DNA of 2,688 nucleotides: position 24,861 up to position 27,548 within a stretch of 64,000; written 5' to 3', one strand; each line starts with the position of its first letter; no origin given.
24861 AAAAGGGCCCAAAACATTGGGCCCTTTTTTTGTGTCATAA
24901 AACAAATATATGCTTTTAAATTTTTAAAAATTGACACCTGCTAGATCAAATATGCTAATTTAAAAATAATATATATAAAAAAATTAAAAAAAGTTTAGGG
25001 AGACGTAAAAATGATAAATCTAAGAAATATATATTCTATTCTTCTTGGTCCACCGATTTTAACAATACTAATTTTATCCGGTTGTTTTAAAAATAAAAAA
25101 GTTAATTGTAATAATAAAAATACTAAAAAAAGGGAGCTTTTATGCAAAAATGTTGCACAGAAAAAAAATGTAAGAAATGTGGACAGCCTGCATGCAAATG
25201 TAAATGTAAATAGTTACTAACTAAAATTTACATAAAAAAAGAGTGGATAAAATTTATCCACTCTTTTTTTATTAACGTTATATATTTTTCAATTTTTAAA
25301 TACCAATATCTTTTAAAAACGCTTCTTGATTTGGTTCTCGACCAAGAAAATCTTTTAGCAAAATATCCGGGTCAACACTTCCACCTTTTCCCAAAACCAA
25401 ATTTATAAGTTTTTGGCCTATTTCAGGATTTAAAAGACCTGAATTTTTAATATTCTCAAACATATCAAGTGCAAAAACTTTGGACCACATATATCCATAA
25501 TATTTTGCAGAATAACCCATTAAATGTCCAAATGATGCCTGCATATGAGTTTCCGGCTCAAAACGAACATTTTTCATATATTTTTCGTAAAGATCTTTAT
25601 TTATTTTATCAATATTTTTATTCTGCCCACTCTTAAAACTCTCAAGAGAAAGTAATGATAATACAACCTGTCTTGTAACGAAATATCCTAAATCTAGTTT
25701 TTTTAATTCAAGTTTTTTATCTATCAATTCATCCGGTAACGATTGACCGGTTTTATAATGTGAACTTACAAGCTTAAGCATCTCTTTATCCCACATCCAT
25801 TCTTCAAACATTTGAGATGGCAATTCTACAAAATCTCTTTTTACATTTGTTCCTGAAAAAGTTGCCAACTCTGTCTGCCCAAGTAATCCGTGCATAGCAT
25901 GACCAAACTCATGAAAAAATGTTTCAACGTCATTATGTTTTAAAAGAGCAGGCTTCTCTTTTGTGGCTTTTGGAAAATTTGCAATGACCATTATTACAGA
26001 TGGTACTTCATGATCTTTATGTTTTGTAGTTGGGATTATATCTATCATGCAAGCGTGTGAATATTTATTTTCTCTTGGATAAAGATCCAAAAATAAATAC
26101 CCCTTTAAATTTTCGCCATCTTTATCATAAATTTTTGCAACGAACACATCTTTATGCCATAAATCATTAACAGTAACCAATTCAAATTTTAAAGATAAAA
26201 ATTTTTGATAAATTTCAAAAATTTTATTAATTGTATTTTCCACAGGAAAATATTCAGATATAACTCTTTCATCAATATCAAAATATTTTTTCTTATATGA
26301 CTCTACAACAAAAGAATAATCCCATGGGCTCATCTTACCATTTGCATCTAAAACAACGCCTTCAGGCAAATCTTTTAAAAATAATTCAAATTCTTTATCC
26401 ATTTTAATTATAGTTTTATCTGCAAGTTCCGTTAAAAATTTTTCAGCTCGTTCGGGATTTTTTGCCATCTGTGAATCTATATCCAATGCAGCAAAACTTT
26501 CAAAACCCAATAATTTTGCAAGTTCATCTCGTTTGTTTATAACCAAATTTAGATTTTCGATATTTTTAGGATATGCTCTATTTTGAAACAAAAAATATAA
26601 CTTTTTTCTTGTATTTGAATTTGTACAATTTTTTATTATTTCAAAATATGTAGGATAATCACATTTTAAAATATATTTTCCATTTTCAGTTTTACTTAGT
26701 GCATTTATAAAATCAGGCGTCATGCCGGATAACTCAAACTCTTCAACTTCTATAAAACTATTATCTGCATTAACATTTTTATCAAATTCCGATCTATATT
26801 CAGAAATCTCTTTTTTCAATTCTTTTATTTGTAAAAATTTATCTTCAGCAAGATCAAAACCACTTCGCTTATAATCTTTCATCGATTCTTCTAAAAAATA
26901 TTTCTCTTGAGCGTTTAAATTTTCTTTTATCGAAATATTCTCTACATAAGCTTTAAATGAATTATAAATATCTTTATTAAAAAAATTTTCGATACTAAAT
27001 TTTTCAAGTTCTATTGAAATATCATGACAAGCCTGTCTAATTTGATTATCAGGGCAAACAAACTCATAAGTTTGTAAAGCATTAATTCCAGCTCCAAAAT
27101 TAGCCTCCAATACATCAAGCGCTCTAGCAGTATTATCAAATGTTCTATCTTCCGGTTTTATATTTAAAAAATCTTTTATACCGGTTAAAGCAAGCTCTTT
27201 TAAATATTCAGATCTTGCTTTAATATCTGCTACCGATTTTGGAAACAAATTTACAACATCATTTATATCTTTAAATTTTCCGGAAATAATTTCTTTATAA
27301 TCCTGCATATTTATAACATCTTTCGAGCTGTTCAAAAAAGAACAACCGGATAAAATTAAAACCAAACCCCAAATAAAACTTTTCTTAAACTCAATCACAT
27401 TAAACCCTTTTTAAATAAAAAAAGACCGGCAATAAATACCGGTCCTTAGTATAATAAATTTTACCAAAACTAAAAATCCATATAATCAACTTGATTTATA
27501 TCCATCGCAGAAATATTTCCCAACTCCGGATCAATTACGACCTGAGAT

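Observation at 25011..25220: Lipoprotein-like mini-gene overlapped by a Cys/Lys-rich frame that can only be joined at an A7 tract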

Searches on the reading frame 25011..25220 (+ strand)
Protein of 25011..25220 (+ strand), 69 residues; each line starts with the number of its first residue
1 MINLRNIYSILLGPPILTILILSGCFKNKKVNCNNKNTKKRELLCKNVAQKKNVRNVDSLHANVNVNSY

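Call 9: find_encoding_contigs(protein=window:25011-25220:+, flank=10000)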
Protein window:25011-25220:+ (69 aa): no gene with exactly this product is on record in the collection.

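Call 23: search_protein_families(library=pfam, max_evalue=10, proteins=[window:25011-25217:+])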
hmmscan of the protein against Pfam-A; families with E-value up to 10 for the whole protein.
seq(69 aa): 2 families
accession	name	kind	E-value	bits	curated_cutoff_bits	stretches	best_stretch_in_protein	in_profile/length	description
PF00341.22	PDGF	-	0.018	15.8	27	1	14-54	24-66/82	PDGF/VEGF domain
PF20404.3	DUF6694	-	0.072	13.9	24.3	1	16-40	6-30/102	Family of unknown function (DUF6694)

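Call 24: search_protein_families(library=ncbifam, max_evalue=10, proteins=[window:25011-25217:+])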
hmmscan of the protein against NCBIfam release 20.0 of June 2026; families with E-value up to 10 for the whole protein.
seq(69 aa): 0 families

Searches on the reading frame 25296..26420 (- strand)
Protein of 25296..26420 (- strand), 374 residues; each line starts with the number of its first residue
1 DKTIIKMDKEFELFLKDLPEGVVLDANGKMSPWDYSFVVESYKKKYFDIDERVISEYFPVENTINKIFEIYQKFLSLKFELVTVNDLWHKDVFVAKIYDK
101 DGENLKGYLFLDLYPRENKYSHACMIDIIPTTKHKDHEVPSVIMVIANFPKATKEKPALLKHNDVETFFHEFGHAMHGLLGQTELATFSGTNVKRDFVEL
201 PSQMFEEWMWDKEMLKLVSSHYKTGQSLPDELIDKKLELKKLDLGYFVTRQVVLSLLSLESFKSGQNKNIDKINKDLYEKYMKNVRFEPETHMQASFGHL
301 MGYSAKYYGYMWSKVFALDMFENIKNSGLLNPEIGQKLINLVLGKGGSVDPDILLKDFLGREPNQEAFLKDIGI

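Call 20: find_related_loci(query=window:25296-26420:-, collection=metagenome_contigs, flank=3000)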
Query window:25296-26420:- (374 aa) in metagenome_contigs; peptide patterns used: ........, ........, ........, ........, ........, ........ (x = any residue, [..] = any of these).
600 stretches matched a pattern (row limit reached: there are more); 405 encode a relative of the query (tblastn E <= 1e-3); the best 80 are kept; 80 distinct loci.
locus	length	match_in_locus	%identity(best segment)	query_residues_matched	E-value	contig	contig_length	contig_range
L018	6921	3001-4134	64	1-374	1e-165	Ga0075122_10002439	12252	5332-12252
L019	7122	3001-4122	65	6-374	3e-165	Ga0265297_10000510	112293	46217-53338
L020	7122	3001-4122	63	1-374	6e-164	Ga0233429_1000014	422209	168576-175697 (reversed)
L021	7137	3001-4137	60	1-374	6e-159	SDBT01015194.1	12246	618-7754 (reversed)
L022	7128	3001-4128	62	6-374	3e-157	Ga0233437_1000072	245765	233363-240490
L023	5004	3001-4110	59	6-374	3e-151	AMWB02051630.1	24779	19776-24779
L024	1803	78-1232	58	6-374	1e-161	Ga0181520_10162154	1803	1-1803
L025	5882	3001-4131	56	2-374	9e-143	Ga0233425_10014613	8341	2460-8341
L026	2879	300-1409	58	6-374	3e-149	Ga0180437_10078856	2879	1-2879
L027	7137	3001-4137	54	1-374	2e-142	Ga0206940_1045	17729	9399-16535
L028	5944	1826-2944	54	2-373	4e-142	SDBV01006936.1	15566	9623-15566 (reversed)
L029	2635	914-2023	54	6-374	3e-145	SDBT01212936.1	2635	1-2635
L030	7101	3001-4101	54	9-374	4e-137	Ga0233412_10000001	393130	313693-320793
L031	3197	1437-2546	55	6-374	3e-142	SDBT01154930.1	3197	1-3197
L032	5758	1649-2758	54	6-374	1e-136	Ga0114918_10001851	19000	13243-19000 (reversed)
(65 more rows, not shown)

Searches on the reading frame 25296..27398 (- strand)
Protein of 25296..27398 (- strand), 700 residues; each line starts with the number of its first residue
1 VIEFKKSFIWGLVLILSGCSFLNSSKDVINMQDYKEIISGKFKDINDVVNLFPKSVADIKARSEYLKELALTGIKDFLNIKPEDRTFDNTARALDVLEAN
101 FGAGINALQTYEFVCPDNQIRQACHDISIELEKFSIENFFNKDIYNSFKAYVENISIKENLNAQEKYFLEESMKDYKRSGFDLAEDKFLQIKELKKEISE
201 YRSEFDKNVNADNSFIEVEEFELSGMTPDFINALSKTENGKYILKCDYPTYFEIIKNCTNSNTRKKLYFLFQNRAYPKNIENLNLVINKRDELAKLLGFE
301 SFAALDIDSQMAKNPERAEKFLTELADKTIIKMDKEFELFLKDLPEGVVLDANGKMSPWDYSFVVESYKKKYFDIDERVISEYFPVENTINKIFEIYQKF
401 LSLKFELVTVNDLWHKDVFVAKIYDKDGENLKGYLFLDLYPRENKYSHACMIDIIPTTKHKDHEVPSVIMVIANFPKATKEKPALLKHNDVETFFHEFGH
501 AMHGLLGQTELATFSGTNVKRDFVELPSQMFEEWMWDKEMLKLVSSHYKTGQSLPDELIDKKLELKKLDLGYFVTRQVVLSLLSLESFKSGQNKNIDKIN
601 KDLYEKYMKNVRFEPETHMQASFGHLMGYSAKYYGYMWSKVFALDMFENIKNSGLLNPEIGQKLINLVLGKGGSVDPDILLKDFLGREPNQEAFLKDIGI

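Call 14: find_related_loci(query=window:25296-27398:-, collection=genome_contigs, flank=4000)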
Query window:25296-27398:- (700 aa) in genome_contigs; peptide patterns used: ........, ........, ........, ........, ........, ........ (x = any residue, [..] = any of these).
124 stretches matched a pattern; 14 encode a relative of the query (tblastn E <= 1e-3); 14 distinct loci.
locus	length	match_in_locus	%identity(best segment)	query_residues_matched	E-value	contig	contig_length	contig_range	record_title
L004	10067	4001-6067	63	12-700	0e+0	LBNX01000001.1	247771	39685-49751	MAG: candidate division TM6 bacterium GW2011_GWF2_28_16 SZ59_C0001, whole genome shotgun sequence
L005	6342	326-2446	56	12-700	0e+0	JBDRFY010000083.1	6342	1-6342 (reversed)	MAG: bacterium isolate MEGAHIT-group-1.402 k141_4326763, whole genome shotgun sequence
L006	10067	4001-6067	53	7-699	0e+0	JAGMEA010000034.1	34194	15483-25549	MAG: Candidatus Babeliales bacterium isolate RS_18_31 ZL530.bin.31.fa_34, whole genome shotgun sequence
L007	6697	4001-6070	57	12-700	0e+0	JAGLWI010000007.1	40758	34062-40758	MAG: Candidatus Babeliales bacterium isolate RS_12_2 ZL285.bin.2.fa_7, whole genome shotgun sequence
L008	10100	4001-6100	49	11-700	0e+0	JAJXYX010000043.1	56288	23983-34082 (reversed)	MAG: bacterium isolate BP7.bin23 NODE_677_length_56288_cov_3.342676, whole genome shotgun sequence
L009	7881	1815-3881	50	12-700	0e+0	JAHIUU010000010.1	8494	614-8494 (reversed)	MAG: Candidatus Dependentiae bacterium isolate MM_PC_MetaG.mb.36 MM_PC_MetaG.mb.36_k141_1797073, whole genome shotgun se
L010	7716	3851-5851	48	35-700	0e+0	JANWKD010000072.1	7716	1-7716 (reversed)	MAG: Candidatus Babeliales bacterium isolate CRAIB_MAG84 c_000000095689, whole genome shotgun sequence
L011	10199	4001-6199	43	1-698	0e+0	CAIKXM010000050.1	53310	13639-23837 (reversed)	uncultured bacterium isolate Loclat_bin-14005 genome assembly, contig: bin-14005:50/50, whole genome shotgun sequence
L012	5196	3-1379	61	248-700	0e+0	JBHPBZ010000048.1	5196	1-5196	Candidatus Dependentiae bacterium isolate SAG AM-311-G20 NODE_48_length_5196_cov_29.442326, whole genome shotgun sequenc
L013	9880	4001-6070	43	12-700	0e+0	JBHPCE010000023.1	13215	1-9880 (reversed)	Candidatus Dependentiae bacterium isolate SAG AM-312-O17 AM-312-O17_NODE_23, whole genome shotgun sequence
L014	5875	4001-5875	45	7-614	3e-177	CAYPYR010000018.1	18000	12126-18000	MAG TPA_asm: uncultured Pseudomonadota bacterium isolate SRP302447_co1_64 genome assembly, contig: NODE_8309_length_1800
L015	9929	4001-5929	35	53-693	1e-127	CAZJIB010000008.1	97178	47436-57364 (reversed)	MAG TPA_asm: uncultured Isosphaeraceae bacterium isolate SRP308112_co1_403 genome assembly, contig: NODE_131_length_9717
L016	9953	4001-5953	34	52-700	1e-127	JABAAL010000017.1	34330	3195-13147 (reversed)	MAG: Phycisphaerales bacterium isolate bin132o c_000000183056, whole genome shotgun sequence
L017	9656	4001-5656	28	161-700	2e-64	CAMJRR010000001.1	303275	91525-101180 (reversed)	MAG: uncultured Bacteroidales bacterium isolate SRR12081298_bin.67_metaWRAP_v1.3_MAG genome assembly, contig: ERZ1228977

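Call 61: search_protein_families(library=pfam, max_evalue=0.001, proteins=[window:25296-27398:-])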
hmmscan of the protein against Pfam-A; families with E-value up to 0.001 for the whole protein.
window:25296-27398:- (700 aa): 1 family
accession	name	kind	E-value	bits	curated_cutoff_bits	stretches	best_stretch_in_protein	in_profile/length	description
PF01432.26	Peptidase_M3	-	1.8e-117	393.9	27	1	255-699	2-456/457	Peptidase family M3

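Call 63: search_protein_families(library=pfam, max_evalue=0.001, proteins=[L004:6135-9482:-])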
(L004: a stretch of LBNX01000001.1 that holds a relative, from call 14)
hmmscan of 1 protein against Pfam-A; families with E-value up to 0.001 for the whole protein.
L004:6135-9482:- (1115 aa): 1 family
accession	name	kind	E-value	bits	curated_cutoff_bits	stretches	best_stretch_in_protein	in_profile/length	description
PF01485.27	IBR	-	1.8e-09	37.9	24.3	1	914-974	2-65/65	IBR domain, a half RING-finger domain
